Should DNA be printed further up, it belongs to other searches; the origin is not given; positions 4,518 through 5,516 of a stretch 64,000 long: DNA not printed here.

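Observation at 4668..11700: Serine recombinase next to a self-contained minus-strand early-gene cassette, bracketed by shared motifs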

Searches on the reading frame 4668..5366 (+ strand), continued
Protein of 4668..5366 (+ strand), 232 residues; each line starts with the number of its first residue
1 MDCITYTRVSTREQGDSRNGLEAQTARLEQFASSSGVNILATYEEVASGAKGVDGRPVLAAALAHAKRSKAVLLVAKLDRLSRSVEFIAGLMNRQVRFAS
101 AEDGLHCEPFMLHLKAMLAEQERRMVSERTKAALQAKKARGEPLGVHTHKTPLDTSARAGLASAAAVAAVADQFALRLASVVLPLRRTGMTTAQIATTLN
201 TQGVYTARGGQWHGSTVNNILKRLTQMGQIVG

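Call 34: search_solved_structures(query=window:4668-5366:+, max_evalue=0.00001, show_alignments=3)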
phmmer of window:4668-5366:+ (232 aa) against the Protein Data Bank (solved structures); distinct sequences matched with E-value up to 0.00001: 4.
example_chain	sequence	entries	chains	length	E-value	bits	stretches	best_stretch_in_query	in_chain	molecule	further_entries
4m6f_A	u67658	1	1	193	1.5e-07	34.8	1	43-150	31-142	DNA-invertase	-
3uj3_X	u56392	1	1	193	2.8e-07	33.9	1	43-145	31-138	DNA-invertase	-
3guv_A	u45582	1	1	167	1.1e-06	32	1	5-141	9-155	Site-specific recombinase, resolvase family protein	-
3bvp_A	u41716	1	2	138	6.9e-06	29.4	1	5-88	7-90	TP901-1 Integrase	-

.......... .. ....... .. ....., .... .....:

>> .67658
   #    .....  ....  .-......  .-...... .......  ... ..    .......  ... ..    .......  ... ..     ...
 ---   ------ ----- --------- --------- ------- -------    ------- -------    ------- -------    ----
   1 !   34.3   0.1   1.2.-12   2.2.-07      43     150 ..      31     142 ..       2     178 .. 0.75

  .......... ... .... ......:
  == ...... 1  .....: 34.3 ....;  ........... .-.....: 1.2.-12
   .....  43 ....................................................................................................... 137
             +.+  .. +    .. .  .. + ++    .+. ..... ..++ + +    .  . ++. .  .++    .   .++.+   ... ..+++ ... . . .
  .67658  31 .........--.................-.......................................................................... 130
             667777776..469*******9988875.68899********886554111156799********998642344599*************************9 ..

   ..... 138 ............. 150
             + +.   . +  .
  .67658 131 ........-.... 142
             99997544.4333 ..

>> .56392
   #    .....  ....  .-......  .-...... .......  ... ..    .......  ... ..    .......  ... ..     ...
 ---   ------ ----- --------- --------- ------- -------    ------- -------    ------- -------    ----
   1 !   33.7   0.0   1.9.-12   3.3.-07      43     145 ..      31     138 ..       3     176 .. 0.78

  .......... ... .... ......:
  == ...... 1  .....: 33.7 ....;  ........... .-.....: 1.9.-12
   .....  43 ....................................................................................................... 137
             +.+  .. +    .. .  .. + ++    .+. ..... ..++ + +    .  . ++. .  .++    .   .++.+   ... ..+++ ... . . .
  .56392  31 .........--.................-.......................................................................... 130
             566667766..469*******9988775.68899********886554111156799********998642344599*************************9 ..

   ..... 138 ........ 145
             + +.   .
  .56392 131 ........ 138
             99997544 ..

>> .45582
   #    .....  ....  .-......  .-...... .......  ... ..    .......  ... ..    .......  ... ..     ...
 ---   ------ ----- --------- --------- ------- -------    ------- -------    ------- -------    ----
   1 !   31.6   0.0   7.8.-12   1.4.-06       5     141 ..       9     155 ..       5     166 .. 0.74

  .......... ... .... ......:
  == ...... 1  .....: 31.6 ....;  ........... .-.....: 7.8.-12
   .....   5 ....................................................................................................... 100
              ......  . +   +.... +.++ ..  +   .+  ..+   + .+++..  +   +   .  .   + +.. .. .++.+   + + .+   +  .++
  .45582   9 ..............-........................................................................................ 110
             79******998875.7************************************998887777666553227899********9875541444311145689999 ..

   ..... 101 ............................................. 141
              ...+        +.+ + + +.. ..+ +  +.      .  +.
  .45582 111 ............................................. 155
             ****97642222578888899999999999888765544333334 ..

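Call 47: find_related_loci(query=window:4668-5366:+, collection=metagenome_contigs, flank=10000)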
Query window:4668-5366:+ (232 aa) in metagenome_contigs; peptide patterns used: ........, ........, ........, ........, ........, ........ (x = any residue, [..] = any of these).
598 stretches matched a pattern (row limit reached: there are more); 4 encode a relative of the query (tblastn E <= 1e-3); 4 distinct loci.
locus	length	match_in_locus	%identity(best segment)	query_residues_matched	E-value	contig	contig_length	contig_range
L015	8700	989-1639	41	1-224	4e-43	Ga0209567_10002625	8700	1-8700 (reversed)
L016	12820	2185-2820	43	4-217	3e-33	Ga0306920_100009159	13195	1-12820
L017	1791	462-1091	24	4-216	1e-9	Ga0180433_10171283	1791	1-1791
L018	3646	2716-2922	38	153-217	5e-7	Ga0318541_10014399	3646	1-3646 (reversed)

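Call 50: search_protein_families(library=ncbifam, proteins=[window:4668-5366:+], max_evalue=0.01)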
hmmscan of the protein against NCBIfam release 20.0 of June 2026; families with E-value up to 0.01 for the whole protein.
window:4668-5366:+ (232 aa): 7 families
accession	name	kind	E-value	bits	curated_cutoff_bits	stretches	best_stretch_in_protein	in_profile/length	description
NF041201.1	recomb_XisF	equivalog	1.4e-11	44.1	375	1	4-142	2-141/465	fdxN element excision recombinase XisF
NF009949.0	PRK13413.1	equivalog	1.9e-11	44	272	1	4-152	3-153/203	master DNA invertase Mpi family serine-type recombinase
NF033518.0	transpos_IS607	equivalog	1.7e-08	34.2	110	1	3-83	56-132/187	IS607 family transposase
NF049883.1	resolv_YneB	equivalog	5.1e-07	29.4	175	1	3-93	2-93/211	YneB family resolvase-like protein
NF047343.1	SCCmet_CcrB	equivalog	5.2e-06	25.4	900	1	5-230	11-236/542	cassette chromosome recombinase CcrB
NF047347.1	SCCmet_CcrC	equivalog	0.00049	18.7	900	1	5-143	7-155/558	cassette chromosome recombinase CcrC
NF047344.1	SCCmet_CcrA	equivalog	0.0042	16.2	700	1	3-147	4-152/442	cassette chromosome recombinase CcrA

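Call 51: find_encoding_contigs(protein=P0027, flank=10000, max_places=2)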
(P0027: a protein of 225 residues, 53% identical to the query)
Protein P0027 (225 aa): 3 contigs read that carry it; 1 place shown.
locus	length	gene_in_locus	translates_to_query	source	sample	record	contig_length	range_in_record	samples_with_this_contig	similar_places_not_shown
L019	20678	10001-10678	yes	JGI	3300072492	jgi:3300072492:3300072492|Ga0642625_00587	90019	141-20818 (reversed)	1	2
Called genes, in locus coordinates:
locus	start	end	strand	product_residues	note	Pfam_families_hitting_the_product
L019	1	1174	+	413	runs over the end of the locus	PF21189:PHA02142, PF09414:RNA_ligase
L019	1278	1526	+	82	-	-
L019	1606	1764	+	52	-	-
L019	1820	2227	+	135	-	-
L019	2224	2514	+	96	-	-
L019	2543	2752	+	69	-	-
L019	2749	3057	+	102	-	PF26835:Phage_T4_Y04K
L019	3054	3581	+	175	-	-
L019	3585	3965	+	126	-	PF25682:Phage_VG64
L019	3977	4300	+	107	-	-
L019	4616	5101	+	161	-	-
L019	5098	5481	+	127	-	-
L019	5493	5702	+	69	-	-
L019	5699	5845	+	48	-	PF04957:RMF (weak)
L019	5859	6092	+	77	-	-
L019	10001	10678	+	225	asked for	PF00239:Resolvase, PF07508:Recombinase (weak)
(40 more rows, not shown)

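Call 80: search_solved_structures(query=A4, max_evalue=0.001, show_alignments=0)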
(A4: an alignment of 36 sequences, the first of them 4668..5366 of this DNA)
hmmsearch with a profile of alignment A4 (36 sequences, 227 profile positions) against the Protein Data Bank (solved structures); distinct sequences matched with E-value up to 0.001: 14.
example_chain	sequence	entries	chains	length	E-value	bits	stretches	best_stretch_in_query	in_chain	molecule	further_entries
3guv_A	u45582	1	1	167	3.7e-16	62.7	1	3-150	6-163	Site-specific recombinase, resolvase family protein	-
4m6f_A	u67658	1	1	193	4.2e-16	62.5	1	5-159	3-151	DNA-invertase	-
3bvp_A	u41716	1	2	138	2.9e-15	59.7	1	3-125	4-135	TP901-1 Integrase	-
3uj3_X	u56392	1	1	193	5.2e-15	58.9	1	44-153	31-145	DNA-invertase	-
1zr2_A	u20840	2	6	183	3.5e-10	43.1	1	3-154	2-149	Transposon gamma-delta resolvase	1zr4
5cy1_A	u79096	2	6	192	6.9e-10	42.1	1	3-156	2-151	Transposon Tn3 resolvase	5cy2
1gdt_A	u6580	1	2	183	1.4e-09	41.1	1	3-154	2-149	PROTEIN (GAMMA DELTA RESOLVASE)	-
2gm4_A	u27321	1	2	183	8.5e-09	38.6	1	3-154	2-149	Transposon gamma-delta resolvase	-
1gdr_A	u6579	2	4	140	4.3e-08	36.3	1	3-143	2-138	GAMMA DELTA-RESOLVASE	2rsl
6dgc_A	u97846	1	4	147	2.6e-07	33.7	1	3-95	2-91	ISC1926 TnpA C-terminal catalytic domain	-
2r0q_C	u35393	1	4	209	4.7e-07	32.9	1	4-157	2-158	Putative transposon Tn552 DNA-invertase bin3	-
2gm5_A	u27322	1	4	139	3.1e-06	30.2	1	6-135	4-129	Transposon gamma-delta resolvase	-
6dgb_A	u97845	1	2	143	4.7e-06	29.6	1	4-130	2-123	IS607 family transposase IS1535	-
3g13_A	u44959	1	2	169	0.00047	23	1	4-150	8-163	Putative conjugative transposon recombinase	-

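Call 82: find_related_loci(query=A4, collection=genome_contigs, flank=10000)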
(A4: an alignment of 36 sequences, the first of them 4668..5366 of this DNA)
Query A4 (232 aa) in genome_contigs; peptide patterns used: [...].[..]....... (x = any residue, [..] = any of these).
600 stretches matched a pattern (row limit reached: there are more); 571 encode a relative of the query (tblastn E <= 1e-3); the best 80 are kept; 80 distinct loci.
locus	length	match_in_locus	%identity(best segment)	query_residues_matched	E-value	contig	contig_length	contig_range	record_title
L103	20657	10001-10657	48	2-223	7e-55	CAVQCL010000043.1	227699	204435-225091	MAG: uncultured Alphaproteobacteria bacterium isolate MFD01916.bin.2.65 genome assembly, contig: contig_5937, whole geno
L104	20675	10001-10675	47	4-231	3e-54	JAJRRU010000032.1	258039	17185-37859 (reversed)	MAG: Alphaproteobacteria bacterium isolate Dive100_bin3.50 k141_1035004, whole genome shotgun sequence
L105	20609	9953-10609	49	3-224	3e-53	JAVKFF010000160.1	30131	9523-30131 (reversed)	MAG: Azospirillaceae bacterium isolate G2-EDA-09 k141_41850, whole genome shotgun sequence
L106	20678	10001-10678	46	4-232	2e-53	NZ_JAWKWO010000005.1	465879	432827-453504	MAG: Zhengella sp. isolate AC1.105 AC1.105.fa-5, whole genome shotgun sequence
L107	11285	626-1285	49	3-225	4e-53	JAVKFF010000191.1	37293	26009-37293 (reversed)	MAG: Azospirillaceae bacterium isolate G2-EDA-09 k141_58529, whole genome shotgun sequence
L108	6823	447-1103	47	2-223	1e-52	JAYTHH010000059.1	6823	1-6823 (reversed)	MAG: Rhodospirillales bacterium isolate GFS_2508 GFS_2508_58, whole genome shotgun sequence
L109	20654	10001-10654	47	4-224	2e-51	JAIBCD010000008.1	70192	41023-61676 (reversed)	MAG: Rhodospirillaceae bacterium isolate SSF9 NODE_6727_length_70192_cov_7.534761, whole genome shotgun sequence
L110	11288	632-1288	48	3-224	1e-51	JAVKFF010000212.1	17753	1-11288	MAG: Azospirillaceae bacterium isolate G2-EDA-09 k141_14155, whole genome shotgun sequence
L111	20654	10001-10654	47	3-223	2e-51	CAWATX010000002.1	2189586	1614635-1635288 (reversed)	MAG: uncultured Alphaproteobacteria bacterium isolate MFD02416.bin.1.276 genome assembly, contig: contig_4635, whole gen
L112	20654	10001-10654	46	3-223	5e-51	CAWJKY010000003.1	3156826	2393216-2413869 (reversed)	MAG: uncultured Alphaproteobacteria bacterium isolate MFD02416.bin.1.58 genome assembly, contig: contig_90, whole genome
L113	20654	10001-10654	46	3-223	2e-50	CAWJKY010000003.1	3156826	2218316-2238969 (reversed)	MAG: uncultured Alphaproteobacteria bacterium isolate MFD02416.bin.1.58 genome assembly, contig: contig_90, whole genome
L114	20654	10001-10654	46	3-223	2e-50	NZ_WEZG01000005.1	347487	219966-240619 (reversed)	Aureimonas psammosilenae strain YIM DR1026 scaffold5, whole genome shotgun sequence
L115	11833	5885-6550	46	3-227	4e-50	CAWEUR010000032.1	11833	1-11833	MAG: uncultured Alphaproteobacteria bacterium isolate MFD05684.bin.2.222 genome assembly, contig: contig_75136, whole ge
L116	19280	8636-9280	48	4-221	4e-50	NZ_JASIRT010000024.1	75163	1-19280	Roseomonas sp. E05 E05_ctg024, whole genome shotgun sequence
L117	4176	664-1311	45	3-223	4e-50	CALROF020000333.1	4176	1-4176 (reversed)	MAG: Reyranella massiliensis 521 isolate JJ-LUK12B-28-7-m2-bin89 genome assembly, contig: JJ-LUK12B-28-C3034, whole geno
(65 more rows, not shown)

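Call 85: find_encoding_contigs(protein=P0004, flank=4000, max_places=1)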
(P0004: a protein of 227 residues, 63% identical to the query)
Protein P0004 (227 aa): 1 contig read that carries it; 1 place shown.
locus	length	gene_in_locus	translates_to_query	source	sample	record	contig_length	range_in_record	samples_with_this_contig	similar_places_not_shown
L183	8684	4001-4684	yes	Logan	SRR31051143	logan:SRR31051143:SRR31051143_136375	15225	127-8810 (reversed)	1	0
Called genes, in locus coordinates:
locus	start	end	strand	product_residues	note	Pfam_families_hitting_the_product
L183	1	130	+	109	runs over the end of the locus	-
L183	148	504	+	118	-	-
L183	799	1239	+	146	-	PF10686:YAcAr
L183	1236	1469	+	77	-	-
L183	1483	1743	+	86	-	-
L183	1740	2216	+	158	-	-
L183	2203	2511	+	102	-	-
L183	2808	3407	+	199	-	-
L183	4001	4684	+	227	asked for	PF00239:Resolvase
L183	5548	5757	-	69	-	-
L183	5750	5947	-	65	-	-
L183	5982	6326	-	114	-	-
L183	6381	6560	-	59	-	-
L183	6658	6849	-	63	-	-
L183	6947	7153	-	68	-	-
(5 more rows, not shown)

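Call 86: find_encoding_contigs(protein=P0010, flank=4000, max_places=1)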
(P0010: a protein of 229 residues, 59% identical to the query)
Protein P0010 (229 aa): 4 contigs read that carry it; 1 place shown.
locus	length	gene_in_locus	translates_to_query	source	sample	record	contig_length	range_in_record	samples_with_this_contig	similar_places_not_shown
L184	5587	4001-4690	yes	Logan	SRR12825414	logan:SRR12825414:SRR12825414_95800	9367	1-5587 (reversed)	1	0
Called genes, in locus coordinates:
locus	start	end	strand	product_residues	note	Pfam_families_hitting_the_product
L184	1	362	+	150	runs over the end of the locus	-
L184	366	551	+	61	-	-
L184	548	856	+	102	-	-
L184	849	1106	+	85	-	-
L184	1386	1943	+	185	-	-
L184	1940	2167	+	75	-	-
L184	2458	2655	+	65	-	-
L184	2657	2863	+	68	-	-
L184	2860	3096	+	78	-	-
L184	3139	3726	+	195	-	-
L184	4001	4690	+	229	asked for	PF00239:Resolvase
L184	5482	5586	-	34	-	?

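Call 87: find_encoding_contigs(protein=P0002, flank=4000, max_places=1)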
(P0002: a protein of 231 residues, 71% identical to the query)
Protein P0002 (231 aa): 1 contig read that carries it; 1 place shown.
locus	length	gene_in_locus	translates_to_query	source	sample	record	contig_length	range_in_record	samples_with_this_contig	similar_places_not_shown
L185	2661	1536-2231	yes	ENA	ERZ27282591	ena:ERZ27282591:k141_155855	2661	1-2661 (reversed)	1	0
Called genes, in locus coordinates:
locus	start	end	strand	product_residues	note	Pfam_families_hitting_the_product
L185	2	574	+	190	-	?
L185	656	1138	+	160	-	-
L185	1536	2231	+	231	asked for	PF00239:Resolvase, PF07508:Recombinase (faint)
